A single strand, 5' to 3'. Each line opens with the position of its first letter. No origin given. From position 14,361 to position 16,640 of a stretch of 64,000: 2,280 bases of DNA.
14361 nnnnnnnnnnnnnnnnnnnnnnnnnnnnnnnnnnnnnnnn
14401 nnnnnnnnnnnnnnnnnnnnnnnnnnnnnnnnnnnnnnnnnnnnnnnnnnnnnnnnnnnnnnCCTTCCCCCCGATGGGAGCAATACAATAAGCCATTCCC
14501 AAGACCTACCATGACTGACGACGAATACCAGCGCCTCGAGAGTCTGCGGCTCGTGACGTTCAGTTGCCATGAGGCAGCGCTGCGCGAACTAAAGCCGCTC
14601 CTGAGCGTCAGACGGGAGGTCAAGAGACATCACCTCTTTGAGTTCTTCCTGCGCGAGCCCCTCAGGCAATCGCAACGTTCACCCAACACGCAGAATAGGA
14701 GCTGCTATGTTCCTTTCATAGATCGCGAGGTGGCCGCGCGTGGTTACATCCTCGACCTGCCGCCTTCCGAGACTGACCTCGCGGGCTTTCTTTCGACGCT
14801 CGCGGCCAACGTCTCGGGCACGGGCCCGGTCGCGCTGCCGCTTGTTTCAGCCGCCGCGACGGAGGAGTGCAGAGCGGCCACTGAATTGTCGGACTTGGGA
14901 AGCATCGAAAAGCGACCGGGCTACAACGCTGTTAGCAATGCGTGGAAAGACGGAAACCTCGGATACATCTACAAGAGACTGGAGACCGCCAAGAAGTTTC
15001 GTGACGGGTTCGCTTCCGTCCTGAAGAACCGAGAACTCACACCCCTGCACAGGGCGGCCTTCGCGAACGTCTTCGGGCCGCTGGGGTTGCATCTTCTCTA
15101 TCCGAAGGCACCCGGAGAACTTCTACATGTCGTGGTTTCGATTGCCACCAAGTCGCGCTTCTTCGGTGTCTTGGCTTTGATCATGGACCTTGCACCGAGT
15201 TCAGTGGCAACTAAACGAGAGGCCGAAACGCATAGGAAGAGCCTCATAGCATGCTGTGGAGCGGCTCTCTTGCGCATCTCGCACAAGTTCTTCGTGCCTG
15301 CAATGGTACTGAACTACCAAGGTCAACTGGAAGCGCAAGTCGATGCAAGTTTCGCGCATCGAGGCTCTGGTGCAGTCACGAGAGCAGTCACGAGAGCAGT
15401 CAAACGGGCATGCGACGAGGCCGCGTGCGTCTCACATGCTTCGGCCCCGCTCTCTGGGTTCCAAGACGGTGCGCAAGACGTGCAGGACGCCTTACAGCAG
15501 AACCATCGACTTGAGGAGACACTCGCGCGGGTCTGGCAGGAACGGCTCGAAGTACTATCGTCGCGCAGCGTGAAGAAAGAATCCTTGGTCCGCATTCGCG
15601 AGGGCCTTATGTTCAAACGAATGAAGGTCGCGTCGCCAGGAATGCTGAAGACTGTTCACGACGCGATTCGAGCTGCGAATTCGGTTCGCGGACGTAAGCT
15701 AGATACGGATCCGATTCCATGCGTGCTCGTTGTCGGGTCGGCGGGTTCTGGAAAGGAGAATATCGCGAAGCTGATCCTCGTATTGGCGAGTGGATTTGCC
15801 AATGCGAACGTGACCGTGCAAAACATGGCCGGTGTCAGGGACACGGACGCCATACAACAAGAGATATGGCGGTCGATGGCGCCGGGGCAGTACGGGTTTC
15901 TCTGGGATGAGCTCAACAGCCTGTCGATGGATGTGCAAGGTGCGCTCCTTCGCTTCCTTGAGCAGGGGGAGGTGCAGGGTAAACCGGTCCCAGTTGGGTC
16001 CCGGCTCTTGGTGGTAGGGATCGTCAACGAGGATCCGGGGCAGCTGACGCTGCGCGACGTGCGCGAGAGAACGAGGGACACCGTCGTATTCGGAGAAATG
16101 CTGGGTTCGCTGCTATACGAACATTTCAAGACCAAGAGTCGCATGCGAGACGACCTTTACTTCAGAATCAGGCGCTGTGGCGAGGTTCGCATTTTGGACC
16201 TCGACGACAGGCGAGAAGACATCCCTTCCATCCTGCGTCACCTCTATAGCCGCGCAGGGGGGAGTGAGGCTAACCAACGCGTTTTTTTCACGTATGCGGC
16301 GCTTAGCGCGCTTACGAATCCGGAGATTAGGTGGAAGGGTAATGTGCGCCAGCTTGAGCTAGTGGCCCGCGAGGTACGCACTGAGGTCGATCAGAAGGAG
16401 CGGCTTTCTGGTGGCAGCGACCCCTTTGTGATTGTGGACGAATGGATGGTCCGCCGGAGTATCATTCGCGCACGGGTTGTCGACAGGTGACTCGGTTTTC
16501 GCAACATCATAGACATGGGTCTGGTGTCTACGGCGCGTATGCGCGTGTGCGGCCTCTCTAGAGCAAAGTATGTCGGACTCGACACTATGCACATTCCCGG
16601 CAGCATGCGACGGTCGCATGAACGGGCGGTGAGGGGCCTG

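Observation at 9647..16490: Low-GC six-gene operon: NitT/TauT-type ABC importer + KS-alpha/dead KS-beta pair + sensor AAA+ ATPase, with no ACP or tailoring genes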

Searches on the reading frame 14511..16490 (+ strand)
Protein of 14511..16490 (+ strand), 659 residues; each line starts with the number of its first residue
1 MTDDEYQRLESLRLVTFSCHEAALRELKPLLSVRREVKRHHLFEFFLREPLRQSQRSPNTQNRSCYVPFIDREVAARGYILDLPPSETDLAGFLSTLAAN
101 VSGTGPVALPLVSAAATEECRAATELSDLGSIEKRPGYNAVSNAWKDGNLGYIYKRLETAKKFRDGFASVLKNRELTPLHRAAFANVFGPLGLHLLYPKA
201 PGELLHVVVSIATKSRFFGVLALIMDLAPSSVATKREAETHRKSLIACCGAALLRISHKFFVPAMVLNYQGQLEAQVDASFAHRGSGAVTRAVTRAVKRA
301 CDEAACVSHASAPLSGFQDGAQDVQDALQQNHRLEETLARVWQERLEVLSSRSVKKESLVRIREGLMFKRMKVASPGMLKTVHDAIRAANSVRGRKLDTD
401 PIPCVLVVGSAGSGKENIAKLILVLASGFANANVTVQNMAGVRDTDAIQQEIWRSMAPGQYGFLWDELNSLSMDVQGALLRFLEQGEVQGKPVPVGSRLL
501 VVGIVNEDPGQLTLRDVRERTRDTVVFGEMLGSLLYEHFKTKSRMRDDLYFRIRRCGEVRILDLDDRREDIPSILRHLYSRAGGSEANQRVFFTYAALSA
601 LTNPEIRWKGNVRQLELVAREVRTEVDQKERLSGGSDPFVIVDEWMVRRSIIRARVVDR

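Call 3: search_protein_families(library=pfam, proteins=[window:14511-16490:+], max_evalue=0.01)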
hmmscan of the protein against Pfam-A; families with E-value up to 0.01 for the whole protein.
window:14511-16490:+ (659 aa): 2 families
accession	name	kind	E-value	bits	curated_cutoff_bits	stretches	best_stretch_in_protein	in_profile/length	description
PF25601.1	AAA_lid_14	-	1.7e-07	31.4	27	1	566-622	2-56/87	AAA+ ATPase lid domain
PF00158.32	Sigma54_activat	-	1.3e-05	25.4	20.2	0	405-489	25-123/168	Sigma-54 interaction domain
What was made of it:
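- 15561..16490 (+): NtrC/bEBP-clade AAA+ ATPase module without the GAFTGA loop and without a C-terminal HTH. Pfam AAA_lid_14 31 bits; Sigma54_activat 25 bits with no stretch passing on its own (call 3).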

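Call 4: search_protein_families(library=ncbifam, proteins=[window:14511-16490:+], max_evalue=0.01)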
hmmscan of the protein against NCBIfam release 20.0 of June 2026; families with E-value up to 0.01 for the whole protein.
window:14511-16490:+ (659 aa): 19 families
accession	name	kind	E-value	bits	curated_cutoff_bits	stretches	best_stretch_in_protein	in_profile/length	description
NF051870.1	NAssimRespRegNtrX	equivalog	2.1e-11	43.4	600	1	344-617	109-359/452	nitrogen assimilation response regulator NtrX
TIGR01818.1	ntrC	equivalog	5.5e-11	41.9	558.6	1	542-623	286-364/463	nitrogen regulation protein NR(I)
NF038308.1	RNA_repair_RtcR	equivalog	1e-09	37.8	650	1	543-617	337-413/530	RNA repair transcriptional activator RtcR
TIGR01817.1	nifA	equivalog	1.1e-09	37.7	528.85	1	541-617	347-419/534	nif-specific transcriptional activator NifA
NF008176.1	PRK10923.1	equivalog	3.5e-09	35.8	620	1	541-622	289-367/469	nitrogen regulation protein NR(I)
TIGR02974.1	phageshock_pspF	equivalog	1.2e-07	31.3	443.55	0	542-631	151-239/336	phage shock protein operon transcriptional activator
NF041552.1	TF_PrdR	equivalog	2.9e-07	29.2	795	1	542-618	419-492/577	sigma-54 dependent transcriptional regulator PrdR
NF011695.0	PRK15115.1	equivalog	7.4e-07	28.3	763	1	405-618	161-360/445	two-component system response regulator GlrR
NF003451.0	PRK05022.1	equivalog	1.1e-06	27.7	476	1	542-619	342-416/512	nitric oxide reductase transcriptional regulator NorR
NF041906.1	V4R_TF_MobR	exception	1.6e-06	26.9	999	1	541-623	383-463/544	phenol degradation transcriptional regulator MobR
TIGR02915.1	PEP_resp_reg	equivalog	2.6e-06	26.6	502.6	1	542-618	291-364/445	PEP-CTERM-box response regulator transcription factor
NF007689.0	PRK10365.1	equivalog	3e-06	26.3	760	1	543-617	292-363/441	sigma-54-dependent response regulator transcription factor ZraR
NF041946.1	LuxO_transreg_Vib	equivalog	5e-06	25.6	800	1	542-623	285-363/463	quorum-sensing sigma-54 dependent transcriptional regulator LuxO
NF050807.1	TransRegFlbDCaul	equivalog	5.3e-06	25.5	750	1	542-617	270-342/454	sigma-54-dependent transcriptional regulator FlbD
NF008469.0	PRK11361.1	equivalog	9.3e-06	24.6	714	1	542-618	295-368/461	acetoacetate metabolism transcriptional regulator AtoC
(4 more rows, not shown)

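Call 8: search_protein_families(library=padloc, proteins=[window:14511-16490:+], max_evalue=0.01)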
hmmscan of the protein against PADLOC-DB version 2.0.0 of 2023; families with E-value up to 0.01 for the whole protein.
window:14511-16490:+ (659 aa): 3 families
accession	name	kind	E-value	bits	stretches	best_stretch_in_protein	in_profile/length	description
PDLC01995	RtcR_PspF2--CARF_AAA_HTH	-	3.7e-12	44.1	1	542-617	319-392/481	-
PDLC01993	RtcR--CARF_AAA_HTH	-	1.4e-05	21.8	1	542-618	336-414/523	-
PDLC01994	RtcR_PspF1--CARF_AAA_HTH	-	0.00096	16.3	0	543-622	307-384/468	-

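Call 12: find_homologous_proteins(query=window:14511-16490:+)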
Query window:14511-16490:+ (659 aa): 4 proteins with E <= 0.001 among 8000 candidates.
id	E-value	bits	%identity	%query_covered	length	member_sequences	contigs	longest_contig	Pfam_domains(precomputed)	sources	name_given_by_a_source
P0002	0.0e+0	1471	100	100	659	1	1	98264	PF00158.33,PF25601.2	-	-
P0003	2.6e-175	603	48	99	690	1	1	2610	PF00158.33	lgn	-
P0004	1.6e-38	151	29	50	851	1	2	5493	PF00158.33,PF25601.2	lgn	-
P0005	1.2e-34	138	24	97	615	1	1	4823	PF00158.33,PF25601.2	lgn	-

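Call 13: find_encoding_contigs(protein=P0003, flank=10000)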
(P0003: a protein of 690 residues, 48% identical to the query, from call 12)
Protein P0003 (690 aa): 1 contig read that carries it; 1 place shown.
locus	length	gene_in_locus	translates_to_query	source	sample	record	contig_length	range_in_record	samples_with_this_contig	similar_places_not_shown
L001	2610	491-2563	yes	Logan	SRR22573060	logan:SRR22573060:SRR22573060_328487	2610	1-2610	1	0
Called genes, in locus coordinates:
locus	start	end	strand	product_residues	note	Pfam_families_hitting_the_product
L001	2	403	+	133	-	?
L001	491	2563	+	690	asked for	PF00158:Sigma54_activat (faint)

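Call 14: find_encoding_contigs(protein=P0004, flank=10000)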
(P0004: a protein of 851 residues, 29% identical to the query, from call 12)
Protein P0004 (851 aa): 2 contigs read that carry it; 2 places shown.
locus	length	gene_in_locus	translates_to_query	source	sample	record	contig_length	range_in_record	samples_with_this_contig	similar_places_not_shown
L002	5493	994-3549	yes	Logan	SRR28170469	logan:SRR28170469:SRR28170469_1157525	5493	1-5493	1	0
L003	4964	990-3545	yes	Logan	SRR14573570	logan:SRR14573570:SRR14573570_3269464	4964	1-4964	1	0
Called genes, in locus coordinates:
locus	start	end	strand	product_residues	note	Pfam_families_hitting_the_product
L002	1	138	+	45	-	?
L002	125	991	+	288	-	PF00106:adh_short, PF13561:adh_short_C2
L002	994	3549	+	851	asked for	PF00158:Sigma54_activat (weak), PF25601:AAA_lid_14 (weak)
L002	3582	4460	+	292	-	PF02653:BPD_transp_2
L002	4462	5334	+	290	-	PF02653:BPD_transp_2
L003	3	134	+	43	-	?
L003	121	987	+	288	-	PF00106:adh_short, PF13561:adh_short_C2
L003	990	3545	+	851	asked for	PF00158:Sigma54_activat (weak), PF25601:AAA_lid_14 (weak)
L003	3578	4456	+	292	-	PF02653:BPD_transp_2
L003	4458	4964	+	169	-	?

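Call 15: find_encoding_contigs(protein=P0005, flank=10000)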
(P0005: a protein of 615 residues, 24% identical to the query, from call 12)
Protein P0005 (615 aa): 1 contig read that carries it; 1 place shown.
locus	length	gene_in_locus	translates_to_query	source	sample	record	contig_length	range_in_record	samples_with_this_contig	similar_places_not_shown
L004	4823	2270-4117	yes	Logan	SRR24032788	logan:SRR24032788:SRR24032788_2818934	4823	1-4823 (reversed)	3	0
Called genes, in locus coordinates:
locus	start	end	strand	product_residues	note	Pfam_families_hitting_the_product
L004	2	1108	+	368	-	?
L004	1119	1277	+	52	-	-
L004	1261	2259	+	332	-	PF00348:polyprenyl_synt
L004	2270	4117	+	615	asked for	PF00158:Sigma54_activat, PF25601:AAA_lid_14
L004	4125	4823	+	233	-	?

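Call 17: search_protein_families(library=pfam, proteins=[L001:2-403:+, L004:2-1108:+, L004:1119-1277:+, L004:1261-2259:+, L004:4125-4823:+, L002:125-991:+, L002:3582-4460:+, L002:4462-5334:+, P0003, P0004], max_evalue=0.01)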
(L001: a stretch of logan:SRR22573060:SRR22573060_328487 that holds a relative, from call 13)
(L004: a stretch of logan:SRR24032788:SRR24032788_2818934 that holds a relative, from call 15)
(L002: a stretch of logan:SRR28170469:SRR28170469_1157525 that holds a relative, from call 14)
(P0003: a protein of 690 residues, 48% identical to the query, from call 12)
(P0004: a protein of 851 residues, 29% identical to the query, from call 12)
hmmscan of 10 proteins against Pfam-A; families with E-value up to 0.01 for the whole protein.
L001:2-403:+ (133 aa): 0 families

L004:2-1108:+ (368 aa): 5 families
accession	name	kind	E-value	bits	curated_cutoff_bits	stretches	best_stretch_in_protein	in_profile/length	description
PF13458.12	Peripla_BP_6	-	4.9e-52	178.1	31.7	1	28-346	2-323/343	Periplasmic binding protein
PF01094.35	ANF_receptor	-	4.3e-29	102.1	25.4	1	50-352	5-341/353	Receptor family ligand binding region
PF13433.12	Peripla_BP_5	-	1.8e-22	80.4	27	1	28-347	1-322/363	Periplasmic binding protein domain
PF04348.19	LppC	-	1.8e-06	27.3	28.8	1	26-200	217-385/563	LppC putative lipoprotein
PF04392.18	ABC_sub_bind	-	0.0035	17.1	25.9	0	46-108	15-77/293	ABC transporter substrate binding protein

L004:1119-1277:+ (52 aa): 0 families

L004:1261-2259:+ (332 aa): 1 family
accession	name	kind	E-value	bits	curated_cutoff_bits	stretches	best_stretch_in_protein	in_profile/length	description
PF00348.22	polyprenyl_synt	-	1.2e-28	100.4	27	1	65-273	39-238/251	Polyprenyl synthetase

L004:4125-4823:+ (233 aa): 1 family
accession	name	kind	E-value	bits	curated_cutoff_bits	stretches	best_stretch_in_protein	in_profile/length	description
PF02653.21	BPD_transp_2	-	2.1e-22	80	26.8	1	5-233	2-226/269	Branched-chain amino acid transport system / permease component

L002:125-991:+ (288 aa): 2 families
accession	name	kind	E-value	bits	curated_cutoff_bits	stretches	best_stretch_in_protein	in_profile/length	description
PF00106.31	adh_short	-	3.4e-22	79.3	26.6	1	40-224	12-186/195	short chain dehydrogenase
PF13561.12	adh_short_C2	-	4e-15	56.5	27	1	39-225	7-181/236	Enoyl-(Acyl carrier protein) reductase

L002:3582-4460:+ (292 aa): 1 family
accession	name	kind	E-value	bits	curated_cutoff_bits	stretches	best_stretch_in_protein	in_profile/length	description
PF02653.21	BPD_transp_2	-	2.7e-30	105.9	26.8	1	6-275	2-269/269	Branched-chain amino acid transport system / permease component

L002:4462-5334:+ (290 aa): 1 family
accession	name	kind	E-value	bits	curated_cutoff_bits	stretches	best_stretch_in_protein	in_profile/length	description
PF02653.21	BPD_transp_2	-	5.6e-44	150.7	26.8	1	4-275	2-269/269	Branched-chain amino acid transport system / permease component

P0003 (690 aa): 3 families
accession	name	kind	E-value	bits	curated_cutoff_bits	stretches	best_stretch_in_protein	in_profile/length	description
PF00158.32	Sigma54_activat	-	2.3e-05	24.6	20.2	0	486-535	96-146/168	Sigma-54 interaction domain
PF25601.1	AAA_lid_14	-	0.00011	22.4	27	1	591-647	2-55/87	AAA+ ATPase lid domain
PF22053.2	DUF6938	-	0.0022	18.1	27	1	411-475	29-95/236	Domain of unknown function (DUF6938)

P0004 (851 aa): 3 families
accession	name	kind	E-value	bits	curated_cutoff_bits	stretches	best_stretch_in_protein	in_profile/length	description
PF00158.32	Sigma54_activat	-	1.4e-12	48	20.2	1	648-711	91-154/168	Sigma-54 interaction domain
PF25601.1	AAA_lid_14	-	1.3e-06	28.6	27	1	759-821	1-57/87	AAA+ ATPase lid domain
PF07728.20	AAA_5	-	0.00056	20.4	22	0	650-715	66-135/139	AAA domain (dynein-related subfamily)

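Call 21: find_homologous_proteins(query=A1, max_evalue=1e-10)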
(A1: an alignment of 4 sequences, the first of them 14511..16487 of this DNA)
Query A1 (4 sequences) (659 aa, profile of the alignment): 7 proteins with E <= 1e-10 among 8000 candidates.
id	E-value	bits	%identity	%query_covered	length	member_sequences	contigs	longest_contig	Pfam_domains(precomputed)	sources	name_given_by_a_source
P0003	4.5e-298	1009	48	99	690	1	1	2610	PF00158.33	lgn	-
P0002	1.3e-281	954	100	100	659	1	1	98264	PF00158.33,PF25601.2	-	-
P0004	8.3e-275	932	29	50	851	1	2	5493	PF00158.33,PF25601.2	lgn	-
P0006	6.1e-17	80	27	39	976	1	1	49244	PF00158.33,PF17874.8,PF25601.2,PF02954.26,PF00515.35,PF12895.14,PF13424.13,PF13428.13,PF14532.13,PF07728.21,PF07719.24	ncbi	ncbi:MAG TPA: sigma 54-interacting transcriptional regulator [Vicinamibacterales bacterium]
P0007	1.4e-16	79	25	33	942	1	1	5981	PF00158.33,PF17874.8,PF25601.2,PF02954.26,PF14532.13,PF07728.21,PF01078.28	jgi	jgi:DNA-binding NtrC family response regulator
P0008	9.6e-15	73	29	39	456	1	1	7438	PF00158.33,PF25601.2,PF02954.26,PF14532.13,PF07728.21,PF00072.31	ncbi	-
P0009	3.0e-11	61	28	37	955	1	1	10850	PF00158.33,PF25601.2,PF00004.36,PF14532.13,PF07728.21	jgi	jgi:predicted ATP-dependent protease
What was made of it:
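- Tried and rejected: The same search with the AAA+ protein or its profile found only three relatives (calls 12, 21).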

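Call 22: find_related_loci(query=A1, collection=genome_contigs, flank=10000)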
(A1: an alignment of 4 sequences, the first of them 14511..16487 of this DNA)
Query A1 (659 aa) in genome_contigs; peptide patterns used: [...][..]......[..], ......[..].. (x = any residue, [..] = any of these).
159 stretches matched a pattern; 55 encode a relative of the query (tblastn E <= 1e-3); 55 distinct loci.
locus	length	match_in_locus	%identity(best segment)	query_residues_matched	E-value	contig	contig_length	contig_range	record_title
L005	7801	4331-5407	32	333-655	4e-46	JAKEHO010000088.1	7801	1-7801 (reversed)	MAG: Gammaproteobacteria bacterium isolate PMV_7.24 PMV_7.24.k101_807433, whole genome shotgun sequence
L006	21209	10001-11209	28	294-622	2e-40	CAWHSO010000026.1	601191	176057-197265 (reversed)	MAG: uncultured Alphaproteobacteria bacterium isolate MFD03399.bin.2.59 genome assembly, contig: contig_8817, whole geno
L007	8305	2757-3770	29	331-620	2e-36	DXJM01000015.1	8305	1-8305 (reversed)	MAG TPA_asm: Promethearchaeota archaeon isolate EB_bin_12 k141_10436, whole genome shotgun sequence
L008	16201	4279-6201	25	6-622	3e-35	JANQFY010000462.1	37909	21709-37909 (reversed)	MAG: Sedimentisphaerales bacterium isolate PL23b_bin.22 k99_1589074, whole genome shotgun sequence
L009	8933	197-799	31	466-651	2e-21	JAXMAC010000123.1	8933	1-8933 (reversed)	MAG: Candidatus Brocadiaceae bacterium isolate STL-AMX1 opera.44.fa-123, whole genome shotgun sequence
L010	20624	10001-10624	29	404-635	7e-13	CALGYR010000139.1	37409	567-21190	MAG TPA_asm: uncultured bacterium isolate SRR6007444_bin.47_CONCOCT_v1.1_MAG genome assembly, contig: ERZ724098.617, who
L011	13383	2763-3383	31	405-635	4e-12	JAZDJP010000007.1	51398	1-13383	MAG: Planctomycetota bacterium isolate MEGAHIT-group-0.494 k141_9591839, whole genome shotgun sequence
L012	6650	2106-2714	31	405-623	3e-11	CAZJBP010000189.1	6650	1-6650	MAG TPA_asm: uncultured Victivallales bacterium isolate SRP272421_co2_603 genome assembly, contig: NODE_46421_length_665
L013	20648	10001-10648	30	396-624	6e-11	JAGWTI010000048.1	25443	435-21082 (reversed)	MAG: Nitrospirota bacterium isolate REEB37 contig-150_2350, whole genome shotgun sequence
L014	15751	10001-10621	28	405-635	6e-11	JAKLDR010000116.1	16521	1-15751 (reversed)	MAG: Planctomycetota bacterium isolate RA.bin114 RA.bin114_116, whole genome shotgun sequence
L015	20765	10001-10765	28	344-615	1e-10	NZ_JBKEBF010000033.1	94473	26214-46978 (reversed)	MAG: Oleidesulfovibrio sp. isolate VLC_079 k251_3103486, whole genome shotgun sequence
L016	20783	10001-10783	27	326-615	1e-9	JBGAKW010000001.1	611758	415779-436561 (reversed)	MAG: Gemmatimonadaceae bacterium isolate MAG_AAO_H125.70 AAOH125-70_opera_contig_32, whole genome shotgun sequence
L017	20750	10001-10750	29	352-618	1e-9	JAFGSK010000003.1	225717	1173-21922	MAG: candidate division WOR-3 bacterium isolate Zod_Metabat.887 k87_110771, whole genome shotgun sequence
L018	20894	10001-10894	26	302-615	2e-9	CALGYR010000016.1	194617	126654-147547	MAG TPA_asm: uncultured bacterium isolate SRR6007444_bin.47_CONCOCT_v1.1_MAG genome assembly, contig: ERZ724098.5, whole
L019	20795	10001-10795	26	326-618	4e-9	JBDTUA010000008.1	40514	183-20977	MAG: Gemmatimonadota bacterium isolate cluster3_bin.33 NODE_2526_length_40514_cov_6.012284, whole genome shotgun sequenc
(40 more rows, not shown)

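Call 23: find_related_loci(query=A1, collection=metagenome_contigs, flank=10000)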
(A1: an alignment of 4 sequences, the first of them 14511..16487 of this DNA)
Query A1 (659 aa) in metagenome_contigs; peptide patterns used: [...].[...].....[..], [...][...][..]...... (x = any residue, [..] = any of these).
600 stretches matched a pattern (row limit reached: there are more); 33 encode a relative of the query (tblastn E <= 1e-3); 33 distinct loci.
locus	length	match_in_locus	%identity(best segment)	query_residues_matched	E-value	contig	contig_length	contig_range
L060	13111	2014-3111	33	333-644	5e-47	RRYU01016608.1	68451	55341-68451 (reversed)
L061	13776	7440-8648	29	211-620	1e-44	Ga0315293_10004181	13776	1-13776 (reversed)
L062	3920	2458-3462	31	331-652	1e-44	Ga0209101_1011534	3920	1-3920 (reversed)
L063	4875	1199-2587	26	195-659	8e-43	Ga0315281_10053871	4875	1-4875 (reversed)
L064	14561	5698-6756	31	313-625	7e-40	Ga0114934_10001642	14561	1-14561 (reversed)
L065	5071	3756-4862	30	329-635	1e-39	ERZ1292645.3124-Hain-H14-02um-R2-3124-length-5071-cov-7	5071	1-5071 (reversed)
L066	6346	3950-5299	28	183-622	2e-39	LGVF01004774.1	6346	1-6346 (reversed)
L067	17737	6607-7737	34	334-637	2e-38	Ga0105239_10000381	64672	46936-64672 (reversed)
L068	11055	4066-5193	30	334-659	4e-38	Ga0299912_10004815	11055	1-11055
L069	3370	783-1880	30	282-625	4e-38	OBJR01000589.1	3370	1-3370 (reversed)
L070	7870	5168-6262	32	328-622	4e-38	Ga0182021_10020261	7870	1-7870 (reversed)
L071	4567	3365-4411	30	334-641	3e-36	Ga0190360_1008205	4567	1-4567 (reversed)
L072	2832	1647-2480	34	402-631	4e-36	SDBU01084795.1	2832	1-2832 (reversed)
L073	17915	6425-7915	25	207-622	1e-35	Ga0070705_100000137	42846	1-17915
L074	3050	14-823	33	374-628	7e-36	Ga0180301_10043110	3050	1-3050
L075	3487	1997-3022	28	328-628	8e-35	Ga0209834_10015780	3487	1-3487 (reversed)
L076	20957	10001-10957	29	331-633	1e-34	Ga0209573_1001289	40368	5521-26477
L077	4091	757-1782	28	328-628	8e-35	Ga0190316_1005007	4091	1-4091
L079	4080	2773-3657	30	346-621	2e-31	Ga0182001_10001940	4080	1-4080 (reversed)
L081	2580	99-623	37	459-630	8e-29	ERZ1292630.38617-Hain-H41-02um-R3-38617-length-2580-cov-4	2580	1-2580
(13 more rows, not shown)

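Call 31: search_protein_representatives(alignment_id=A1)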
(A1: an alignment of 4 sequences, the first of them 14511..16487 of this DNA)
Query: 4 sequences, 670 profile positions. Proteins with E-value up to 0.001 (for the whole library): 79946; up to 1e-10: 27167; up to 1e-30: 175. The best 150 are listed.
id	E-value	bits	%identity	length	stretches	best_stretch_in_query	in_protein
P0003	1.4e-298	1008.9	-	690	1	2-668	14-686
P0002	4.2e-282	954.4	-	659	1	2-668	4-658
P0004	2.6e-275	932.0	-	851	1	1-668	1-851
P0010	8.9e-156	537.0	-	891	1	1-662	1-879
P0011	3.1e-145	502.1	-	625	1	2-657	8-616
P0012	6.1e-140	484.6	-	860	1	1-658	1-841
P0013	6.1e-139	481.3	-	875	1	1-648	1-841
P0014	8.3e-135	467.7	-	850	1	1-638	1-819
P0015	1.3e-132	460.4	-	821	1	5-651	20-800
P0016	7.4e-127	441.4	-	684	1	2-657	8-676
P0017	2.6e-124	433.0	-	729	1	6-661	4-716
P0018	7.6e-121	421.5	-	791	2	207-643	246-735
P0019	3.6e-120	419.3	-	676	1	5-665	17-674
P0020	6.5e-120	418.5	-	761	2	201-651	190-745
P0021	1.6e-119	417.1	-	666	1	6-662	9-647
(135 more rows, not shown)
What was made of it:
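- Exhaustive HMMER finds 175 representatives at E <= 1e-30 out of 1.84e9 proteins (call 31).
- Tried and rejected: The degenerate-pattern scans and exhaustive HMMER were needed to reveal the family (calls 22, 23, 31).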
